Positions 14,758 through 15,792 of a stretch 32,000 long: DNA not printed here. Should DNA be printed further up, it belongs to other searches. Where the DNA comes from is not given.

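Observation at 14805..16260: Low-G+C islet between gltA and a helicase gene encoding an orphan peptidoglycan-amidase effector / periplasmic immunity-like pair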

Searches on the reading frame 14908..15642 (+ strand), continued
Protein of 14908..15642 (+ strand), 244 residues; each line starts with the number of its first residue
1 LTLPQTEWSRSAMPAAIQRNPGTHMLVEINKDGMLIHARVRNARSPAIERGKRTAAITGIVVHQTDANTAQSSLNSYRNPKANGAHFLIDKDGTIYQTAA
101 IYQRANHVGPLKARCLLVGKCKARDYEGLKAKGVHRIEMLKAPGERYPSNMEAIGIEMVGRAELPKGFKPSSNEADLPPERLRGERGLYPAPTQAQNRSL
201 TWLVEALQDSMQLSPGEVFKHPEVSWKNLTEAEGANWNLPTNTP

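Call 64: find_encoding_contigs(protein=P0091, flank=10000, max_places=1)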
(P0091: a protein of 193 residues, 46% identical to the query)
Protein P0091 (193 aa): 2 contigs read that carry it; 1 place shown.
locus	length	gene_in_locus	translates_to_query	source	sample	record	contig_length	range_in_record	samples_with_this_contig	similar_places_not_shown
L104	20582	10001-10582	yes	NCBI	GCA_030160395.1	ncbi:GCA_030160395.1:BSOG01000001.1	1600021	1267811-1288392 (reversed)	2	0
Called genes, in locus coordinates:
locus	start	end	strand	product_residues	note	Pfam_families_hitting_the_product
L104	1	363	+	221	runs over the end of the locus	PF00926:DHBP_synthase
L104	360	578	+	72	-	-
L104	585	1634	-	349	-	PF02492:cobW, PF07683:CobW_C (weak)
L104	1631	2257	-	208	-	PF01656:CbiA, PF09140:MipZ, PF10609:ParA (weak), PF13614:AAA_31 (weak)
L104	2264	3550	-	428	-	PF00108:Thiolase_N, PF02803:Thiolase_C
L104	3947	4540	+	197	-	-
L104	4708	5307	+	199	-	PF13505:OMP_b-brl (weak)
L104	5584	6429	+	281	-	PF02265:S1-P1_nuclease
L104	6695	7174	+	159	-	-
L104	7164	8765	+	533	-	PF00732:GMC_oxred_N, PF05199:GMC_oxred_C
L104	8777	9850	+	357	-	PF12902:Ferritin-like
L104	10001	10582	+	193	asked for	PF01510:Amidase_2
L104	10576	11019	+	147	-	-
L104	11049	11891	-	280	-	-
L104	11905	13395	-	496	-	PF13541:ChlI, PF00158:Sigma54_activat (faint), PF01078:Mg_chelatase, PF07728:AAA_5, PF00493:MCM (weak), PF13335:Mg_chelatase_C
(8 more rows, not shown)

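Call 67: find_related_loci(query=A2, collection=viral_contigs, flank=6000)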
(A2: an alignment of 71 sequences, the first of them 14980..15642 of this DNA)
Query A2 (220 aa) in viral_contigs; peptide patterns used: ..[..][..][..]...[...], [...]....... (x = any residue, [..] = any of these).
129 stretches matched a pattern; 5 encode a relative of the query (tblastn E <= 1e-3); 5 distinct loci.
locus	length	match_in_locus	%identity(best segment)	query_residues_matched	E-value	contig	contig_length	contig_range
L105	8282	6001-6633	43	4-213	1e-49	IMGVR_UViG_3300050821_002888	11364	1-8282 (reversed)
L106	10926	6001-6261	28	36-145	2e-6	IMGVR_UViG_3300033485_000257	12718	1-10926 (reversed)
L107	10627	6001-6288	24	16-142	7e-6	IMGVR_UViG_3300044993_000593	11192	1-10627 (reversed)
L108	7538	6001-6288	23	16-142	2e-5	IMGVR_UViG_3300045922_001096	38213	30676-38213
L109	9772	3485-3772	23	16-142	3e-5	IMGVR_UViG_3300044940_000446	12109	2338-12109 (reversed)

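Call 68: search_dna_similar(query=window:14980-15642:+, collection=phages, mode=protein, max_rows=15)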
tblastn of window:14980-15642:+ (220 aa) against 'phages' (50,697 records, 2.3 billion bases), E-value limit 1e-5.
No match.

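Call 71: search_dna_similar(query=window:14980-15642:+, collection=plasmids, mode=protein, max_rows=20)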
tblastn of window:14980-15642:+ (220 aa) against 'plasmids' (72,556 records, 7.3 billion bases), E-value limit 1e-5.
Records with a match: 4; places in all: 4; records where one place covers at least 80% of the query: 4.
Best place of each record, by identity: <60% 4.
By first word of the organism name: Erwinia 4.
By predicted mobility (MOB-suite, as given by PLSDB): non-mobilizable 4.
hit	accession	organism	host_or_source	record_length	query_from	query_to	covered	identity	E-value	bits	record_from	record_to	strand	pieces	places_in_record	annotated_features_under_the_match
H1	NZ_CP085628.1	Erwinia rhapontici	Apium graveolens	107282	2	213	96%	41.0%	2e-45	167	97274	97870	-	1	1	peptidoglycan recognition family protein | hypothetical protein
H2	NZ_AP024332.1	Erwinia rhapontici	Brassica rapa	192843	2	213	96%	37.7%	5e-41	155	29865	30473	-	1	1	peptidoglycan recognition family protein | hypothetical protein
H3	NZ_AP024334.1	Erwinia rhapontici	Brassica rapa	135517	2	213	96%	37.7%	6e-41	155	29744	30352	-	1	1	peptidoglycan recognition family protein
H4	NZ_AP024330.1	Erwinia rhapontici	Brassica rapa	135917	2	213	96%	37.7%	6e-41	155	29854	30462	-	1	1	peptidoglycan recognition family protein | hypothetical protein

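Call 72: get_annotated_region(hit=H1, flank=9000)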
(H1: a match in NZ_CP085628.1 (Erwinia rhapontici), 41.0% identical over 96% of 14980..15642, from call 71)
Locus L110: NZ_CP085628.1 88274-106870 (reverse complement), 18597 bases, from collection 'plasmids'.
description: Erwinia rhapontici strain BY21311 plasmid unnamed1, complete sequence
organism: Erwinia rhapontici (NCBI taxid 55212)
taxonomy: Bacteria; Pseudomonadota; Gammaproteobacteria; Enterobacterales; Erwiniaceae; Erwinia; Erwinia rhapontici
host: -; source: Apium graveolens; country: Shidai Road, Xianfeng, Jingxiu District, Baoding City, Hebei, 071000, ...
typing (MOB-suite, as given by PLSDB): non-mobilizable
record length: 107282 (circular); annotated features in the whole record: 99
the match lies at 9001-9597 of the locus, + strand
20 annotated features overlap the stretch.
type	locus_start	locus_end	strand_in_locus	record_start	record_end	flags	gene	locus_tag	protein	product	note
CDS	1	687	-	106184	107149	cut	-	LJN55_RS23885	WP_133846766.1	HesA/MoeB/ThiF family protein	-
CDS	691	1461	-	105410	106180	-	-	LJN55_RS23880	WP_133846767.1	thiazole synthase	-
CDS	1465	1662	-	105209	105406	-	thiS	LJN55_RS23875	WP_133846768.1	sulfur carrier protein ThiS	GO:0009228 - thiamine biosynthetic process [Evidence IEA]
CDS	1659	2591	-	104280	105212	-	-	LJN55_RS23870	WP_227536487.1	FAD-dependent oxidoreductase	-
CDS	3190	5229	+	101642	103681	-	-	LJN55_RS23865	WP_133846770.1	choline transporter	-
CDS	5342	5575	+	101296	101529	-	-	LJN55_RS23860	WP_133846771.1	type II toxin-antitoxin system Phd/YefM family antitoxin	-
CDS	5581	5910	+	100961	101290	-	-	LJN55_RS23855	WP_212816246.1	type II toxin-antitoxin system RelE/ParE family toxin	-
CDS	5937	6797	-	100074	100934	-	-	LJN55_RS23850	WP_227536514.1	DMT family transporter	GO:0055085 - transmembrane transport [Evidence IEA]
CDS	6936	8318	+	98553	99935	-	-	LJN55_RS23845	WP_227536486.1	PLP-dependent aminotransferase family protein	-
CDS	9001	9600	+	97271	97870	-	-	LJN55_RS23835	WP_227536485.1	peptidoglycan recognition family protein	-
CDS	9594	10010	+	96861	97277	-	-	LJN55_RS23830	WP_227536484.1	hypothetical protein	-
CDS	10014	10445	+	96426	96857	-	-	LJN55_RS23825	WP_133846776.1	hypothetical protein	-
CDS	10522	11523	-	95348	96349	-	-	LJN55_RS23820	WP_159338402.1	LysR substrate-binding domain-containing protein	-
CDS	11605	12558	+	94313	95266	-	-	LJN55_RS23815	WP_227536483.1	MBL fold metallo-hydrolase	-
CDS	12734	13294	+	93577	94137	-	-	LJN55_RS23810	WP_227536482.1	GNAT family N-acetyltransferase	-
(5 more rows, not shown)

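Call 73: search_protein_families(library=phrogs, proteins=[L105:155-1624:-, L105:1845-2558:-, L105:2564-3082:-, L105:3421-3843:-, L105:3845-4549:-, L105:4578-5240:-, L105:5285-5779:-, L105:6630-7085:+, L105:7152-7649:-, L105:7631-8281:-], max_evalue=0.001)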
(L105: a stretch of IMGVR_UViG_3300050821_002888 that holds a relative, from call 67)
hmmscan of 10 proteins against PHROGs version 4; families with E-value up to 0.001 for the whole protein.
L105:155-1624:- (489 aa): 4 families
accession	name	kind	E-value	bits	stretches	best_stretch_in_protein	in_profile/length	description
phrog_2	-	head and packaging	3.7e-37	129.5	1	6-465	266-596/807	terminase large subunit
phrog_11208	-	unknown function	2.9e-32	111.8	1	381-476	1-95/115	-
phrog_5909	-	head and packaging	3.2e-10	40.6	1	296-459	105-266/285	terminase large subunit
phrog_22646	-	unknown function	8.6e-07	29.3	1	5-237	36-259/374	-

L105:1845-2558:- (237 aa): 0 families

L105:2564-3082:- (172 aa): 2 families
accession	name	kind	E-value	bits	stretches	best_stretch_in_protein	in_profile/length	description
phrog_426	-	head and packaging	6.2e-41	141.6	1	1-171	2-183/184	terminase small subunit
phrog_15000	-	unknown function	2.7e-06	28.8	0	4-57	5-58/109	-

L105:3421-3843:- (140 aa): 2 families
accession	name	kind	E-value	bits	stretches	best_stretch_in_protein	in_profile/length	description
phrog_462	-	other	7.9e-15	55.9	1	1-138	4-98/101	lipoprotein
phrog_1009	-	unknown function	0.00022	22.3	1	17-90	12-87/103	-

L105:3845-4549:- (234 aa): 1 family
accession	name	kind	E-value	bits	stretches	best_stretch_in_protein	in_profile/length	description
phrog_21992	-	other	4.4e-17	63.5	1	57-205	40-186/213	esterase/lipase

L105:4578-5240:- (220 aa): 0 families

L105:5285-5779:- (164 aa): 5 families
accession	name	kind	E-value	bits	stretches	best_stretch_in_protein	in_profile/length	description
phrog_7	-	lysis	3e-40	139.1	1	6-162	553-699/873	endolysin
phrog_33083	-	lysis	1.9e-19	70.7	1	15-162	11-144/456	endolysin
phrog_10457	-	lysis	5e-19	69.3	1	68-159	13-94/95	endolysin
phrog_7910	-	lysis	6.9e-11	43.6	1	66-159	5-92/96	endolysin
phrog_28234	-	lysis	0.00072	19.7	1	32-160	93-221/372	endolysin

L105:6630-7085:+ (151 aa): 0 families

L105:7152-7649:- (165 aa): 0 families

L105:7631-8281:- (216 aa): 3 families
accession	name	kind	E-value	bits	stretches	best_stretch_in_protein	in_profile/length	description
phrog_4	-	transcription regulation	3.3e-25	89.9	1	80-212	210-334/400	transcriptional repressor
phrog_6201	-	transcription regulation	2.4e-24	86.6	1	103-212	2-113/121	CI-like repressor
phrog_811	-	DNA, RNA and nucleotide metabolism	2.7e-06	28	1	128-212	50-130/140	UmuD-like protein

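Call 89: search_protein_families(library=ncbifam, proteins=[P0267, P0327, P0297, P0309, P0312, P0334, P0075, P0210], max_evalue=0.01)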
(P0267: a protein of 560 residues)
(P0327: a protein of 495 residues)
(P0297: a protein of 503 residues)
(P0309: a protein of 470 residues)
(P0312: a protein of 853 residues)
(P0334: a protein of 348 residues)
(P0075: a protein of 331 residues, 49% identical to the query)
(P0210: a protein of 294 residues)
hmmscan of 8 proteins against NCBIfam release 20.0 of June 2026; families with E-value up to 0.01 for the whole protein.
P0267 (560 aa): 3 families
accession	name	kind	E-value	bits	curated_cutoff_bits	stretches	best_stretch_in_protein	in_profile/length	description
TIGR03696.1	Rhs_assc_core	domain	3.8e-20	72.2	32.5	1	217-283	10-76/76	RHS repeat-associated core domain-containing protein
NF041261.1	RHS_core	equivalog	6.9e-09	34.1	2000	1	219-283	1198-1261/1261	RHS element core protein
NF008758.0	PRK11789.1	equivalog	2.8e-05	23.5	143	0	390-417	76-103/190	1,6-anhydro-N-acetylmuramyl-L-alanine amidase AmpD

P0327 (495 aa): 3 families
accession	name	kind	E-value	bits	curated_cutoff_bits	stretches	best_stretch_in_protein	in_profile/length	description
TIGR03696.1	Rhs_assc_core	domain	2.5e-25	88.7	32.5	1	157-239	1-76/76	RHS repeat-associated core domain-containing protein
NF041261.1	RHS_core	equivalog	5e-09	34.5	2000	1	126-236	1153-1258/1261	RHS element core protein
NF008758.0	PRK11789.1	equivalog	1.9e-07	30.6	143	1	338-367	76-105/190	1,6-anhydro-N-acetylmuramyl-L-alanine amidase AmpD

P0297 (503 aa): 3 families
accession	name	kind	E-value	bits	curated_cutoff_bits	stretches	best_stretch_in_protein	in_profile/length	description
TIGR03696.1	Rhs_assc_core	domain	2.4e-16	60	32.5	1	242-319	1-75/76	RHS repeat-associated core domain-containing protein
NF041261.1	RHS_core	equivalog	2.9e-09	35.3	2000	1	195-317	1139-1258/1261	RHS element core protein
NF008758.0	PRK11789.1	equivalog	0.0012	18.2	143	0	372-398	77-103/190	1,6-anhydro-N-acetylmuramyl-L-alanine amidase AmpD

P0309 (470 aa): 1 family
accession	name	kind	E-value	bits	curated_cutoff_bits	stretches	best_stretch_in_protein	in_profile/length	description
NF008758.0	PRK11789.1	equivalog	2.3e-05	23.8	143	0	311-354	72-113/190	1,6-anhydro-N-acetylmuramyl-L-alanine amidase AmpD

P0312 (853 aa): 1 family
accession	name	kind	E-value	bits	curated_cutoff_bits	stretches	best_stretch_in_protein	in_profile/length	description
NF008758.0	PRK11789.1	equivalog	2.7e-05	23.6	143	0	779-836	111-162/190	1,6-anhydro-N-acetylmuramyl-L-alanine amidase AmpD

P0334 (348 aa): 1 family
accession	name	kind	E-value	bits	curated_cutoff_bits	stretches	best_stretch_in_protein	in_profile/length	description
NF008758.0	PRK11789.1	equivalog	2.3e-05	23.9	143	0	185-212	78-105/190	1,6-anhydro-N-acetylmuramyl-L-alanine amidase AmpD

P0075 (331 aa): 1 family
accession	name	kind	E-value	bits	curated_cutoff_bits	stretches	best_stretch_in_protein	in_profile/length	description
NF008758.0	PRK11789.1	equivalog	7.2e-06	25.5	143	1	188-214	76-102/190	1,6-anhydro-N-acetylmuramyl-L-alanine amidase AmpD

P0210 (294 aa): 1 family
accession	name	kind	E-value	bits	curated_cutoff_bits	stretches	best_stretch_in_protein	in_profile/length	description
NF008758.0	PRK11789.1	equivalog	0.00017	21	143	0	157-183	77-103/190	1,6-anhydro-N-acetylmuramyl-L-alanine amidase AmpD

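Call 91: find_encoding_contigs(protein=P0267, flank=8000, max_places=2)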
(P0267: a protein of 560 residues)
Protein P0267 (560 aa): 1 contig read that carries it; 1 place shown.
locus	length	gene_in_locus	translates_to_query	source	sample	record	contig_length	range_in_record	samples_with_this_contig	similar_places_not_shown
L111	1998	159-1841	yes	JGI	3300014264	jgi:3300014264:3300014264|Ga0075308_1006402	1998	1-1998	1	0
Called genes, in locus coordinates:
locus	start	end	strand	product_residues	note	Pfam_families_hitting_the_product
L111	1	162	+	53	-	?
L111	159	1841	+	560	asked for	PF01510:Amidase_2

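Call 92: find_encoding_contigs(protein=P0327, flank=8000, max_places=2)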
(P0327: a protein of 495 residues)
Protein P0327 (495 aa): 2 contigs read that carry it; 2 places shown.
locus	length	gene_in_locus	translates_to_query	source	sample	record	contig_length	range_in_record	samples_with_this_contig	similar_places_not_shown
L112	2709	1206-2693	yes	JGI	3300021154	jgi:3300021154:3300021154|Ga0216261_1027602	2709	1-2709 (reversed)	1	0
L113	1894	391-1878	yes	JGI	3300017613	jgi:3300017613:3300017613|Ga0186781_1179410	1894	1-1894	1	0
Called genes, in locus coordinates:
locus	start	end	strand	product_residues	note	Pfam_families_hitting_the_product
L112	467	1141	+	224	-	PF08238:Sel1 (faint)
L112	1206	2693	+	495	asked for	PF01510:Amidase_2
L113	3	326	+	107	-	?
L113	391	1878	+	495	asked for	PF01510:Amidase_2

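Call 93: find_related_loci(query=A2, collection=metagenome_contigs, flank=6000)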
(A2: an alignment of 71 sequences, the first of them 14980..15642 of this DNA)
Query A2 (220 aa) in metagenome_contigs; peptide patterns used: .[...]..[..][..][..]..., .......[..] (x = any residue, [..] = any of these).
599 stretches matched a pattern (row limit reached: there are more); 493 encode a relative of the query (tblastn E <= 1e-3); the best 80 are kept; 80 distinct loci.
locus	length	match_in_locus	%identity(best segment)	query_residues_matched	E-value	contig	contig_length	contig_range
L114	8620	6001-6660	97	1-220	7e-147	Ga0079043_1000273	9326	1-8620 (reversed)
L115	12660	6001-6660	95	1-220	4e-144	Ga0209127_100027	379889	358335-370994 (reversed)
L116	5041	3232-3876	90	1-215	7e-130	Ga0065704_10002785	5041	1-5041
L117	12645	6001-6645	89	1-215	8e-128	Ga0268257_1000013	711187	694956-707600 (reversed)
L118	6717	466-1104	90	1-213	1e-127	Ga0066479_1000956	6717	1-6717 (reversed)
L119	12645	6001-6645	85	1-215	2e-125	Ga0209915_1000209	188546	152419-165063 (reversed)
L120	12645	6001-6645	86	1-215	3e-124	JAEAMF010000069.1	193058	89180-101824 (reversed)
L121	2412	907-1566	73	1-220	8e-116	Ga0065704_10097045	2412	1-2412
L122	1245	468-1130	72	1-220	2e-118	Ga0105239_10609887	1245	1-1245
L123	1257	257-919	70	1-220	3e-115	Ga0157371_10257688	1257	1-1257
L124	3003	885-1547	72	1-220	8e-109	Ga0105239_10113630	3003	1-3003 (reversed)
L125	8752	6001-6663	72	1-220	2e-105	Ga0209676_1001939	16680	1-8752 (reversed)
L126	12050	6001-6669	71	1-220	8e-105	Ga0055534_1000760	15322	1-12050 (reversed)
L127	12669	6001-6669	71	1-220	8e-105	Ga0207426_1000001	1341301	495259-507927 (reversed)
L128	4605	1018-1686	71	1-220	4e-105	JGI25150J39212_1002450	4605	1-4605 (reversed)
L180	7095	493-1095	50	2-213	6e-57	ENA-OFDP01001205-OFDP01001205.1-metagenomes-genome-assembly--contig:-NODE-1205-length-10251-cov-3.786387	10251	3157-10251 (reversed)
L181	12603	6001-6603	50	2-213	6e-57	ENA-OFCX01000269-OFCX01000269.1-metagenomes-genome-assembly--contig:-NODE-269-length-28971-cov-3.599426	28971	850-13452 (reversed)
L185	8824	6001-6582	46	1-213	2e-55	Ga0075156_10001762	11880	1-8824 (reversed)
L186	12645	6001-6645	44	2-213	2e-54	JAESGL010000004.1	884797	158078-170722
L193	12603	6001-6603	45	2-213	5e-53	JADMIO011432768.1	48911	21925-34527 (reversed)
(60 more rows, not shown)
